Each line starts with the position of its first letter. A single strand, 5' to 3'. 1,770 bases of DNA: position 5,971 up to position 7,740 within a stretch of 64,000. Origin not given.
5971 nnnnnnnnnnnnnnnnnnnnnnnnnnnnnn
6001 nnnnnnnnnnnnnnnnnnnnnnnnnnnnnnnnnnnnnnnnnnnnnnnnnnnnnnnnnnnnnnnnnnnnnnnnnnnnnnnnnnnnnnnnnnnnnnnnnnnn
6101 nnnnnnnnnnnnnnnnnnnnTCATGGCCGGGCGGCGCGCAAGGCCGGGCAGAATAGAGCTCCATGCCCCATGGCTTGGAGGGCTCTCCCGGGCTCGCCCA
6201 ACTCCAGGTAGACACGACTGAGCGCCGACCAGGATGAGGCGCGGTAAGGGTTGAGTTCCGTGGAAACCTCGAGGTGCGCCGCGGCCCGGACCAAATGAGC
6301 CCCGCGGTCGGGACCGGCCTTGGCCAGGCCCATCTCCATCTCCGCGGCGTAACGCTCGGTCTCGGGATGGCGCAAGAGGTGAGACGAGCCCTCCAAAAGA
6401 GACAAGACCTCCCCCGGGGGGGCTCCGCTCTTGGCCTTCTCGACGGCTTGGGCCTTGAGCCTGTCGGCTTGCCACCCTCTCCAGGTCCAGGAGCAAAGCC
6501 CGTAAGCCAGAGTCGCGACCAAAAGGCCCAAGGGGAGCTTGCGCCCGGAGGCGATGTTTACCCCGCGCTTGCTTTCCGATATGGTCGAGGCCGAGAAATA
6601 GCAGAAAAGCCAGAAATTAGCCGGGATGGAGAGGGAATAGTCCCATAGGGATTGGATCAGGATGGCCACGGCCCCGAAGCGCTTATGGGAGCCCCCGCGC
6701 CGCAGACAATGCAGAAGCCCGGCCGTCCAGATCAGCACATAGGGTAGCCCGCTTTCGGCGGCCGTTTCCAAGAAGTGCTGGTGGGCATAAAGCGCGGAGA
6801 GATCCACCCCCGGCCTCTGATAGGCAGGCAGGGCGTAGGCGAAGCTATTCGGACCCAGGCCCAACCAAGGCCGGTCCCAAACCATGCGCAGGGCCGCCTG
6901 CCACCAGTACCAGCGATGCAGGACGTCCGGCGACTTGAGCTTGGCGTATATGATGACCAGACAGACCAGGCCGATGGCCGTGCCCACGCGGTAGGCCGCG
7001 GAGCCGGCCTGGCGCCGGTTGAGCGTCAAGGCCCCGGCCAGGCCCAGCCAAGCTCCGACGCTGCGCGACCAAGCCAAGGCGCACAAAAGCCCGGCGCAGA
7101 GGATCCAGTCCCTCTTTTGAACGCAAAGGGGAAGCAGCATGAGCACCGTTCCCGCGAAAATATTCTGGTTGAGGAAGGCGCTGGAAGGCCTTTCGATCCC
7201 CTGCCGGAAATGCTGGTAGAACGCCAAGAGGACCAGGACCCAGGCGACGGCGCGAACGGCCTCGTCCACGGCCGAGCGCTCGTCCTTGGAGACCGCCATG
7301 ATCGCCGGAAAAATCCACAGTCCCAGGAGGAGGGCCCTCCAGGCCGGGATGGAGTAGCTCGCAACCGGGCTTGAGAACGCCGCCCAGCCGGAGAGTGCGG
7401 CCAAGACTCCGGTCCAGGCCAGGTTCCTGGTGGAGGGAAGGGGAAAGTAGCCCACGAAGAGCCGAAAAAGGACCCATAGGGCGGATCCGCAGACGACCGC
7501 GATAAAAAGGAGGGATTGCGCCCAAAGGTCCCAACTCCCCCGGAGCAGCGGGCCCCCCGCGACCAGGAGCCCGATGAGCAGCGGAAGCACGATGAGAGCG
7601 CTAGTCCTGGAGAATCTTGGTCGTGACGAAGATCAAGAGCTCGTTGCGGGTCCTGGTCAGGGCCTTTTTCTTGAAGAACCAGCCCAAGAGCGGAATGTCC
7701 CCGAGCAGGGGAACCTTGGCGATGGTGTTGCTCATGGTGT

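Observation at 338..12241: pilMNOPQ is translationally coupled to a Wzy_C (PglL/TfpO-like) ligase, two YfhO GT-C proteins, a flippase-like protein and a methyltransferase: candidate pilus-linked O-glycosylation module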

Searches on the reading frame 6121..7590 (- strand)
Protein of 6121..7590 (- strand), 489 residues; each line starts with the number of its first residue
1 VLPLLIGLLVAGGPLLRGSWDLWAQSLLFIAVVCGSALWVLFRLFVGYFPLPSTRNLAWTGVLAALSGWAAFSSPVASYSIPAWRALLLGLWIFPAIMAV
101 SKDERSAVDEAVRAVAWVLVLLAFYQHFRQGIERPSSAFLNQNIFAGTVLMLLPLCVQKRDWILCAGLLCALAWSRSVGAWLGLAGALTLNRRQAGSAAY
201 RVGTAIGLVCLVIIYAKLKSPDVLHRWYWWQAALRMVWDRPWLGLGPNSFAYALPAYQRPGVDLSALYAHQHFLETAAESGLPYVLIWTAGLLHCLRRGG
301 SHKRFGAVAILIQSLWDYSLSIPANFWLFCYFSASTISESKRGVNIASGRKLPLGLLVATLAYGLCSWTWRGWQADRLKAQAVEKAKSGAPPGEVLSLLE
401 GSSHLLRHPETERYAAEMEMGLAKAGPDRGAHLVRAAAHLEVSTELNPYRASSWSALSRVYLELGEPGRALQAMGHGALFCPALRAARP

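Call 4: search_protein_families(library=pfam, max_evalue=0.01, proteins=[window:6121-7590:-])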
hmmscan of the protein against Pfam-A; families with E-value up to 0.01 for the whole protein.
window:6121-7590:- (489 aa): 1 family
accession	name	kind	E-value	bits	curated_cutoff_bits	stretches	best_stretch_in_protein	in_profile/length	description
PF04932.20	Wzy_C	-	1.8e-12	47.7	31.7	1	165-288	3-148/149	O-Antigen ligase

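Call 7: search_protein_families(library=ncbifam, max_evalue=0.01, proteins=[window:6121-7590:-])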
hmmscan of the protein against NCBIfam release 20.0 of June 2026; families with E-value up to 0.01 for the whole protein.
window:6121-7590:- (489 aa): 1 family
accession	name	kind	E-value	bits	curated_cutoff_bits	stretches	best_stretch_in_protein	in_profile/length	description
TIGR00947.1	2A73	equivalog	1e-08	34.6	366.4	1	226-296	292-361/425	IctB family putative bicarbonate transporter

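Call 10: find_homologous_proteins(query=window:6121-7590:-)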
Query window:6121-7590:- (489 aa): 253 proteins with E <= 0.001 among 8000 candidates; the best 120 are listed.
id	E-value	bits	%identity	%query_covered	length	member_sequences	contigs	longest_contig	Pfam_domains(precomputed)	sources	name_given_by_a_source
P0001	0.0e+0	1097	100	100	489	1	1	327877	PF04932.21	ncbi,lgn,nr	ncbi:MAG: O-antigen ligase family protein [Elusimicrobia bacterium]|nr:O-antigen ligase family prote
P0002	1.3e-201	689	65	99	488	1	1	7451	PF04932.21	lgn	-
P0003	1.0e-196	673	64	99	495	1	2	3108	PF04932.21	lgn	-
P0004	3.0e-193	661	63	99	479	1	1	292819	PF04932.21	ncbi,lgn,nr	ncbi:MAG: O-antigen ligase family protein [Elusimicrobia bacterium]|nr:O-antigen ligase family prote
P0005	1.5e-191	656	64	99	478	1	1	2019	PF04932.21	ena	-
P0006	1.6e-182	626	60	96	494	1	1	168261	PF04932.21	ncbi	-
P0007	8.9e-182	623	61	99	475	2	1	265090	PF04932.21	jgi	jgi:hypothetical protein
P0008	1.1e-178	613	61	99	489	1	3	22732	PF04932.21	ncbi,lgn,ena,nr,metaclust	ncbi:MAG: hypothetical protein A3J74_01540 [Elusimicrobia bacterium RIFCSPHIGHO2_02_FULL_57_9]|nr:MA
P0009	3.8e-178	611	59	99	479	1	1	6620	PF04932.21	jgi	-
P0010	1.1e-177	610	60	99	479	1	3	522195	PF04932.21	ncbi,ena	-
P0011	1.7e-177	609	60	95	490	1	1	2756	PF04932.21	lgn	-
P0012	2.6e-176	605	61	96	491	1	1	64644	-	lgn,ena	-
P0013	6.1e-176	604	61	97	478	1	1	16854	PF04932.21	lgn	-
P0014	3.3e-173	595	58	98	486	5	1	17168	PF04932.21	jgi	jgi:hypothetical protein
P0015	4.6e-173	595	61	99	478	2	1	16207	-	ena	-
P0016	1.2e-171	590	58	96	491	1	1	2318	PF04932.21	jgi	jgi:hypothetical protein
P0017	4.0e-171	588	60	96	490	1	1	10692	PF04932.21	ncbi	-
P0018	5.0e-171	588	61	95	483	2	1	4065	PF04932.21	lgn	-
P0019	1.9e-170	586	59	97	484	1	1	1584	PF04932.21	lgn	-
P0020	6.9e-169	581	58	99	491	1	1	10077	PF04932.21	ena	-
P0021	1.1e-168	580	58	96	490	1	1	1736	PF04932.21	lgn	-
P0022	3.0e-167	576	57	100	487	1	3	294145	PF04932.21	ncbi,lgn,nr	ncbi:MAG: hypothetical protein KGO96_00375 [Elusimicrobia bacterium]|nr:hypothetical protein [Elusim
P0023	2.0e-166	573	59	95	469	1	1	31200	PF04932.21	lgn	-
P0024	2.4e-166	573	55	96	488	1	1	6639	PF04932.21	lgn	-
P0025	4.5e-166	572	56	99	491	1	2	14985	PF04932.21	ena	-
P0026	9.8e-166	571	56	99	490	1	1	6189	PF04932.21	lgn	-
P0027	5.7e-164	565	56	99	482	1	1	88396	PF04932.21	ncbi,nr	ncbi:MAG: O-antigen ligase family protein [Elusimicrobia bacterium]|nr:O-antigen ligase family prote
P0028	8.7e-164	564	57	99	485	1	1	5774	PF04932.21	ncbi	-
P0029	1.2e-163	564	56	100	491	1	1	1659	PF04932.21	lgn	-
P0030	3.9e-162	559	57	93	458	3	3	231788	PF04932.21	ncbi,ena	-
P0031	4.3e-159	549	56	95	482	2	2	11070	PF04932.21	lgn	-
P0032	2.3e-158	546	54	99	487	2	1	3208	PF04932.21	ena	-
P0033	2.4e-158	546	57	95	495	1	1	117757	PF04932.21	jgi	jgi:hypothetical protein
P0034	7.1e-157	541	55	94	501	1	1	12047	PF04932.21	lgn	-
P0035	1.7e-156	540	56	92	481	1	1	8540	PF04932.21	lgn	-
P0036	9.8e-156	538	56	96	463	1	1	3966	PF04932.21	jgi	jgi:hypothetical protein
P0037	2.9e-155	536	64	78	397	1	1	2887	PF04932.21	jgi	jgi:hypothetical protein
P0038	4.0e-154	532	55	100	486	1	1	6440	PF04932.21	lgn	-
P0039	1.2e-153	531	53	96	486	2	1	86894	PF04932.21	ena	-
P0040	2.4e-153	530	53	97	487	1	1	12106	PF04932.21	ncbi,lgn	-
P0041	3.9e-153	529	58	87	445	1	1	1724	PF04932.21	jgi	jgi:hypothetical protein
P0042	1.4e-152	527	54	97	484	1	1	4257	PF04932.21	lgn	-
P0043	1.9e-152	527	53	99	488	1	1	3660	PF04932.21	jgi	jgi:hypothetical protein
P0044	3.7e-150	519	55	96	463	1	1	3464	PF04932.21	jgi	jgi:hypothetical protein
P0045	5.8e-150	518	52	95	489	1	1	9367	PF04932.21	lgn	-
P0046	4.6e-149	515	51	99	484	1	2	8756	PF04932.21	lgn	-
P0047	6.0e-147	509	51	99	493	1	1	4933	PF04932.21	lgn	-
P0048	1.7e-146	507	52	99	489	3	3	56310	PF04932.21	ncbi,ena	-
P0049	2.2e-144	500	53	97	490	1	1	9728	PF04932.21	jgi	jgi:tetratricopeptide (TPR) repeat protein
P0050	3.6e-144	499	56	85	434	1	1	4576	PF04932.21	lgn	-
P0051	3.9e-144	499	53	98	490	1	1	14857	PF04932.21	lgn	-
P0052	1.6e-143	497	53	98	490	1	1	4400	PF04932.21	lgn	-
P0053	2.7e-143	496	54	98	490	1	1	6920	PF04932.21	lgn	-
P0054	7.6e-138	479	52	99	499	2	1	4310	PF04932.21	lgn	-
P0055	1.8e-137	477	48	96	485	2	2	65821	PF04932.21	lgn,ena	-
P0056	2.1e-137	477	51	99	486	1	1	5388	PF04932.21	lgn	-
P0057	1.0e-136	475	49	100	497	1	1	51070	PF14559.13,PF13431.13,PF13428.13,PF04932.21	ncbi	ncbi:MAG: O-antigen ligase family protein [Elusimicrobiota bacterium]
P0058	1.1e-135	471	49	99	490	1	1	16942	PF04932.21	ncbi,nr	ncbi:MAG: O-antigen ligase family protein [Elusimicrobia bacterium]|nr:O-antigen ligase family prote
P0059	1.2e-135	471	51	99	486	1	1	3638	PF04932.21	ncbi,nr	ncbi:MAG: O-antigen ligase family protein [Elusimicrobia bacterium]|nr:O-antigen ligase family prote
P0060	2.8e-135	470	49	99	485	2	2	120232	PF04932.21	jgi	-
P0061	8.7e-135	468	48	99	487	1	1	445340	PF04932.21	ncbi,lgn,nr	ncbi:MAG: O-antigen ligase family protein [Elusimicrobia bacterium]|nr:O-antigen ligase family prote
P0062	3.9e-134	466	50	99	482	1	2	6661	PF04932.21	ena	-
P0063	2.8e-133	463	51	96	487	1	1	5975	PF14559.13,PF03704.24,PF13414.13,PF13428.13,PF07719.24,PF04932.21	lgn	-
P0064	3.6e-133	463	48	97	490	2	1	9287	PF04932.21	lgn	-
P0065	6.2e-132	459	49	99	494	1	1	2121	PF04932.21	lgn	-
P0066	7.9e-132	459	50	96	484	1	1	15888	PF14559.13,PF04932.21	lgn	-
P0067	2.8e-131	457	50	99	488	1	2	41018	PF04932.21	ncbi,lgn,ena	-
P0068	2.9e-131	457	49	94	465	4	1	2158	PF04932.21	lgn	-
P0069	2.1e-130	454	51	99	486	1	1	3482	PF04932.21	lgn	-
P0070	3.4e-130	453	49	96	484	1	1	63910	PF14559.13,PF04932.21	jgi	-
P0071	3.4e-130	453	50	99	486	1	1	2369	PF04932.21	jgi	jgi:hypothetical protein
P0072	2.5e-129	450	50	99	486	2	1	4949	PF04932.21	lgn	-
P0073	2.8e-129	450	49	92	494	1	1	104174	PF04932.21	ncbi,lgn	ncbi:MAG: O-antigen ligase family protein [Elusimicrobiota bacterium]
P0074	2.8e-128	447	50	99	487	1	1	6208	PF04932.21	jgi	jgi:hypothetical protein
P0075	3.8e-128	446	48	99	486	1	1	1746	PF04932.21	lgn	-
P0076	4.2e-128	446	49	99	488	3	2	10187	PF04932.21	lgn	-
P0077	6.0e-128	446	50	99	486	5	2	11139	PF04932.21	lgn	-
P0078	1.2e-127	445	50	99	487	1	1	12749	PF04932.21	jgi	jgi:hypothetical protein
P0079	1.2e-127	445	48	99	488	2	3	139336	PF04932.21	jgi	-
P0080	1.5e-127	444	50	99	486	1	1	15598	PF04932.21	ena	-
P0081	1.7e-127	444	48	96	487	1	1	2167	PF04932.21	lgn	-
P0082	2.1e-127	444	49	97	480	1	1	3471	PF04932.21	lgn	-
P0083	3.9e-127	443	50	99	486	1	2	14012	PF04932.21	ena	-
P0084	6.3e-127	442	47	95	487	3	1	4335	PF04932.21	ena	-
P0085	8.4e-127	442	48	100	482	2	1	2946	PF04932.21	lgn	-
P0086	1.3e-126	441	49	99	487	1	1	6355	PF04932.21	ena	-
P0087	2.4e-126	441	49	99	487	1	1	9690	PF04932.21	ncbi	ncbi:MAG: O-antigen ligase family protein [Elusimicrobiota bacterium]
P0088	2.5e-126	440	47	99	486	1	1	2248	PF04932.21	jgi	jgi:O-antigen ligase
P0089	2.7e-126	440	49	99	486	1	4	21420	PF04932.21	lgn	-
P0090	5.2e-126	439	49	99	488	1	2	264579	PF04932.21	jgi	jgi:hypothetical protein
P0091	1.0e-125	438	49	99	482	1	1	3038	PF04932.21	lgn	-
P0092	1.2e-125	438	49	100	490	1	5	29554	PF04932.21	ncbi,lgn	-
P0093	1.8e-125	438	48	97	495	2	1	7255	PF14559.13,PF04932.21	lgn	-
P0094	2.1e-125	437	46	95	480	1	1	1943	PF04932.21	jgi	-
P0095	3.8e-125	437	49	99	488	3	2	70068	PF04932.21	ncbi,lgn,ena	-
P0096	4.1e-125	436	49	99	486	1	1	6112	PF04932.21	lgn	-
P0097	4.4e-125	436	49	100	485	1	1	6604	PF04932.21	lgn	-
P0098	6.0e-125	436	50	99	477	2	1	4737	PF04932.21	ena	-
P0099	7.7e-125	436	49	99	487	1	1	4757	PF04932.21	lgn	-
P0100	9.9e-125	435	49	99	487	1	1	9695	PF04932.21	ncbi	-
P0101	3.4e-124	433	45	94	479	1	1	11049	PF13371.13,PF07719.24,PF04932.21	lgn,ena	-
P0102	8.8e-124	432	45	95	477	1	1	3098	PF07719.24,PF04932.21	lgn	-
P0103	1.1e-123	432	47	100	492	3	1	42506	PF04932.21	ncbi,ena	-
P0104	1.1e-123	432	48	92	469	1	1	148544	PF04932.21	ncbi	-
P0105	4.8e-123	430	49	99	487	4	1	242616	PF04932.21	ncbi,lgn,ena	-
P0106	5.5e-123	429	48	99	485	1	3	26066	PF04932.21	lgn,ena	-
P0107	6.0e-123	429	49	99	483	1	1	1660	PF04932.21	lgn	-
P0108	1.2e-122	428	48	100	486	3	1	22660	PF04932.21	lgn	-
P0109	1.7e-122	428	48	92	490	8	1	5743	PF04932.21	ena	-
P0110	2.3e-122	427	46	97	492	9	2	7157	PF04932.21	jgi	-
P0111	3.6e-122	427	47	96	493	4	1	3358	PF04932.21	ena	-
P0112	9.5e-122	425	47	96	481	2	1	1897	PF04932.21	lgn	-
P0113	1.6e-121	425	46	99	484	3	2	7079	PF04932.21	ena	-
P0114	1.6e-121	425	48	99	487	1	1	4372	PF04932.21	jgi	jgi:hypothetical protein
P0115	1.7e-121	425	47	99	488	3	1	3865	PF04932.21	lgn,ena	-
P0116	6.3e-121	423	50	95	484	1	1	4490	PF04932.21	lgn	-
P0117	6.6e-121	423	48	95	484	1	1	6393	PF04932.21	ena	-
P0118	1.4e-120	422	48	99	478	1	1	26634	PF04932.21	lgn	-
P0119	1.7e-120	421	48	93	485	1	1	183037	PF04932.21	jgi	jgi:hypothetical protein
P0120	5.7e-120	420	48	99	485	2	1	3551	PF04932.21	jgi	-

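Call 12: find_encoding_contigs(protein=P0061, flank=10000, max_places=2)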
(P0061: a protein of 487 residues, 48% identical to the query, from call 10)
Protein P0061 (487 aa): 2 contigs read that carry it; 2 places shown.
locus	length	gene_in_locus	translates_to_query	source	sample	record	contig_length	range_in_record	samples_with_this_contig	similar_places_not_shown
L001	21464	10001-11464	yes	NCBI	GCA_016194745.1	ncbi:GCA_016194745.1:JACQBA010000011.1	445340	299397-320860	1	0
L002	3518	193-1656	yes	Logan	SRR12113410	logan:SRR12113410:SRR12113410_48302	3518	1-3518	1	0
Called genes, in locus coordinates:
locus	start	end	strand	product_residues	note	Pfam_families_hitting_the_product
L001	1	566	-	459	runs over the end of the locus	PF00202:Aminotran_3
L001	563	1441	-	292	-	-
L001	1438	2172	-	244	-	PF12804:NTP_transf_3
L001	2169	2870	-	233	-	PF00702:Hydrolase, PF13419:HAD_2, PF13242:Hydrolase_like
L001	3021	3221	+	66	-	-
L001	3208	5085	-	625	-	-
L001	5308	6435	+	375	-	PF11104:PilM_2, PF06723:MreB_Mbl (weak), PF14450:FtsA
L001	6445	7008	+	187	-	PF05137:PilN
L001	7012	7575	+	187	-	PF04350:PilO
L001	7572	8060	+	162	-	PF04351:PilP (faint)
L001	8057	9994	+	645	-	PF11741:AMIN, PF07660:STN (weak), PF03958:Secretin_N, PF00263:Secretin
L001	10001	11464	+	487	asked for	PF04932:Wzy_C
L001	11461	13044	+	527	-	-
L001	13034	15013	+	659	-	-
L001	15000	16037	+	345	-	PF03706:LPG_synthase_TM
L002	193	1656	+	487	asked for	PF04932:Wzy_C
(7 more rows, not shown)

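Call 13: find_encoding_contigs(protein=P0022, flank=10000, max_places=2)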
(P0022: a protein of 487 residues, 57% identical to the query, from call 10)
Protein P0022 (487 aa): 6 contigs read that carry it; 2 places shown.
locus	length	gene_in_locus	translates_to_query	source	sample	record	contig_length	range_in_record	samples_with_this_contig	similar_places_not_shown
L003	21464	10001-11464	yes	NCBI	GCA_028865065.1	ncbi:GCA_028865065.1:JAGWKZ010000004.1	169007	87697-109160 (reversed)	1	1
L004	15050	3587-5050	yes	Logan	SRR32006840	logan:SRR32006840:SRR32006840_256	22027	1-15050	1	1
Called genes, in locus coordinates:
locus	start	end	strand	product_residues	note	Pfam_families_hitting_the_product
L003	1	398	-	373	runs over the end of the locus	PF01066:CDP-OH_P_transf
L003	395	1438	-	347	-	PF01408:GFO_IDH_MocA, PF02894:GFO_IDH_MocA_C (weak), PF22725:GFO_IDH_MocA_C3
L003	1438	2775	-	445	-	PF00202:Aminotran_3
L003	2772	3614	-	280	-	-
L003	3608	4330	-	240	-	PF00483:NTP_transferase, PF12804:NTP_transf_3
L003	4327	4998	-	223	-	PF00702:Hydrolase, PF13419:HAD_2, PF13242:Hydrolase_like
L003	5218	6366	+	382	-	PF11104:PilM_2, PF14450:FtsA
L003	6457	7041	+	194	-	-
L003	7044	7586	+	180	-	PF04612:T2SSM (faint), PF04350:PilO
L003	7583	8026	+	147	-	-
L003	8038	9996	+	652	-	PF21305:type_II_gspD_N0 (weak), PF03958:Secretin_N, PF00263:Secretin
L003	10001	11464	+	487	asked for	PF04932:Wzy_C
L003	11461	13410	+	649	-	-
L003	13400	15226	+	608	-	-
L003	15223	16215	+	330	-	PF03706:LPG_synthase_TM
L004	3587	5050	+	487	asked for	PF04932:Wzy_C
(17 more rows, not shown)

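Call 14: find_encoding_contigs(protein=P0001, flank=10000, max_places=2)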
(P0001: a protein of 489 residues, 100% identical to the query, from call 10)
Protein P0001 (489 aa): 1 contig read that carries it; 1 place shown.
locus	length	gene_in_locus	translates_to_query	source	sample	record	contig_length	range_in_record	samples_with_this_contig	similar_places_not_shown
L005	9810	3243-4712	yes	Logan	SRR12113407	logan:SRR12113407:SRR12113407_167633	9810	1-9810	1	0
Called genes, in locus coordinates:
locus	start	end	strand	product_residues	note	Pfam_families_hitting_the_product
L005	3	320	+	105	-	?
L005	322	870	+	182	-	PF04350:PilO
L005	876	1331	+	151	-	-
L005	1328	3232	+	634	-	PF21305:type_II_gspD_N0 (faint), PF07660:STN (weak), PF03958:Secretin_N, PF00263:Secretin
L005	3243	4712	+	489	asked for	PF04932:Wzy_C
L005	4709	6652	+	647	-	-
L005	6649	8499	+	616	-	-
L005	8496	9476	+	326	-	PF03706:LPG_synthase_TM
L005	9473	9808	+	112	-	?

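Call 15: find_encoding_contigs(protein=P0119, flank=10000, max_places=1)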
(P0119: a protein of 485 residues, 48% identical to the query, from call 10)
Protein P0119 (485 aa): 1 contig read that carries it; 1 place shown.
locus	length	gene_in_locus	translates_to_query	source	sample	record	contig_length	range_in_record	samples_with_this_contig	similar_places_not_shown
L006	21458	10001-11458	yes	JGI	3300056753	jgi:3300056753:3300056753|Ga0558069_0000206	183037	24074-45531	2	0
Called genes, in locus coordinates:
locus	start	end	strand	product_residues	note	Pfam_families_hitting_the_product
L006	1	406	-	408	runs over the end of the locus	PF01066:CDP-OH_P_transf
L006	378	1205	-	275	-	PF01408:GFO_IDH_MocA, PF02894:GFO_IDH_MocA_C, PF22725:GFO_IDH_MocA_C3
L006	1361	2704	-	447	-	PF00202:Aminotran_3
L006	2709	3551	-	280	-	-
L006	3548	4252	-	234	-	PF12804:NTP_transf_3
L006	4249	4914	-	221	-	PF00702:Hydrolase, PF13419:HAD_2, PF13242:Hydrolase_like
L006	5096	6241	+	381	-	PF11104:PilM_2, PF14450:FtsA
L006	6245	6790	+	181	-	PF05137:PilN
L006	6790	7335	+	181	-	PF04350:PilO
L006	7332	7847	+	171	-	-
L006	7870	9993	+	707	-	PF11741:AMIN (weak), PF07660:STN (faint), PF03958:Secretin_N, PF00263:Secretin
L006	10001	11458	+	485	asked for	PF04932:Wzy_C (weak)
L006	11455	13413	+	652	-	-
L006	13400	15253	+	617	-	-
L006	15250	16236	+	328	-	PF03706:LPG_synthase_TM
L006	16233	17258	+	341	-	PF03966:Trm112p, PF13489:Methyltransf_23, PF13649:Methyltransf_25, PF13847:Methyltransf_31, PF08241:Methyltransf_11, PF08242:Methyltransf_12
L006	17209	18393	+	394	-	PF13439:Glyco_transf_4, PF13579:Glyco_trans_4_4, PF00534:Glycos_transf_1, PF13692:Glyco_trans_1_4, PF13524:Glyco_trans_1_2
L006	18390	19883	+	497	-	PF01943:Polysacc_synt, PF13440:Polysacc_synt_3 (weak)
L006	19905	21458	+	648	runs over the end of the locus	PF13522:GATase_6, PF12481:DUF3700 (faint), PF13537:GATase_7, PF00733:Asn_synthase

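Call 17: search_solved_structures(query=window:6121-7590:-, max_evalue=10)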
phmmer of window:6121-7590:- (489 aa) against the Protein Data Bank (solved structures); distinct sequences matched with E-value up to 10: 2.
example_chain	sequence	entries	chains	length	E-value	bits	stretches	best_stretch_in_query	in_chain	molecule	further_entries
8ump_A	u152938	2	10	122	0.47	12.3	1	441-478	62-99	T33-ml35-redesigned-TPR-domain-fold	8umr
9gzg_A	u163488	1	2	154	2.6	9.9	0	434-472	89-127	Engineered CTPR protein with glutamic acids for conductivity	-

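Call 31: search_protein_families(library=pfam, alignment_id=A2, max_evalue=1)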
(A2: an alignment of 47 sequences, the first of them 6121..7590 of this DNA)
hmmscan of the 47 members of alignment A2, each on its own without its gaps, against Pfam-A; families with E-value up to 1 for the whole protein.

A. member 1, window:6121-7590:- (489 aa): 3 families
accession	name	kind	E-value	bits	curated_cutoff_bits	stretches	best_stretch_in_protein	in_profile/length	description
PF04932.20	Wzy_C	-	1.8e-12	47.7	31.7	1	165-288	3-148/149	O-Antigen ligase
PF13431.12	TPR_17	-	0.013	16.1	24.4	1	441-472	3-34/34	Tetratricopeptide repeat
PF12537.13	GPHR_N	-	0.14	12.7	22.1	1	62-81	18-37/68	The Golgi pH Regulator (GPHR) Family N-terminal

B. families by the number of members that match (of 47 scanned): 37 families (the first 25 are shown)
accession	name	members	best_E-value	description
PF04932.20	Wzy_C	47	1.3e-14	O-Antigen ligase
PF14559.12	TPR_19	19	8.9e-10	Tetratricopeptide repeat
PF07719.23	TPR_2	13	5.2e-06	Tetratricopeptide repeat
PF13428.12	TPR_14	13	7.7e-06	Tetratricopeptide repeat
PF13431.12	TPR_17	11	2.1e-05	Tetratricopeptide repeat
PF13181.12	TPR_8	8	0.0022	Tetratricopeptide repeat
PF13371.12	TPR_9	7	5.7e-06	Tetratricopeptide repeat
PF13424.12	TPR_12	7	0.00011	Tetratricopeptide repeat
PF13432.12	TPR_16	7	0.00014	Tetratricopeptide repeat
PF03704.23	BTAD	6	8.7e-06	Bacterial transcriptional activator domain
PF13176.12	TPR_7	5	0.00076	Tetratricopeptide repeat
PF00515.34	TPR_1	4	3.9e-05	Tetratricopeptide repeat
PF13414.12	TPR_11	3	2.6e-07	TPR repeat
PF11846.14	Wzy_C_2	3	9.7e-05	Virulence factor membrane-bound polymerase, C-terminal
PF22618.1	RskA_N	3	0.0042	Anti-sigma-K factor RskA, N-terminal domain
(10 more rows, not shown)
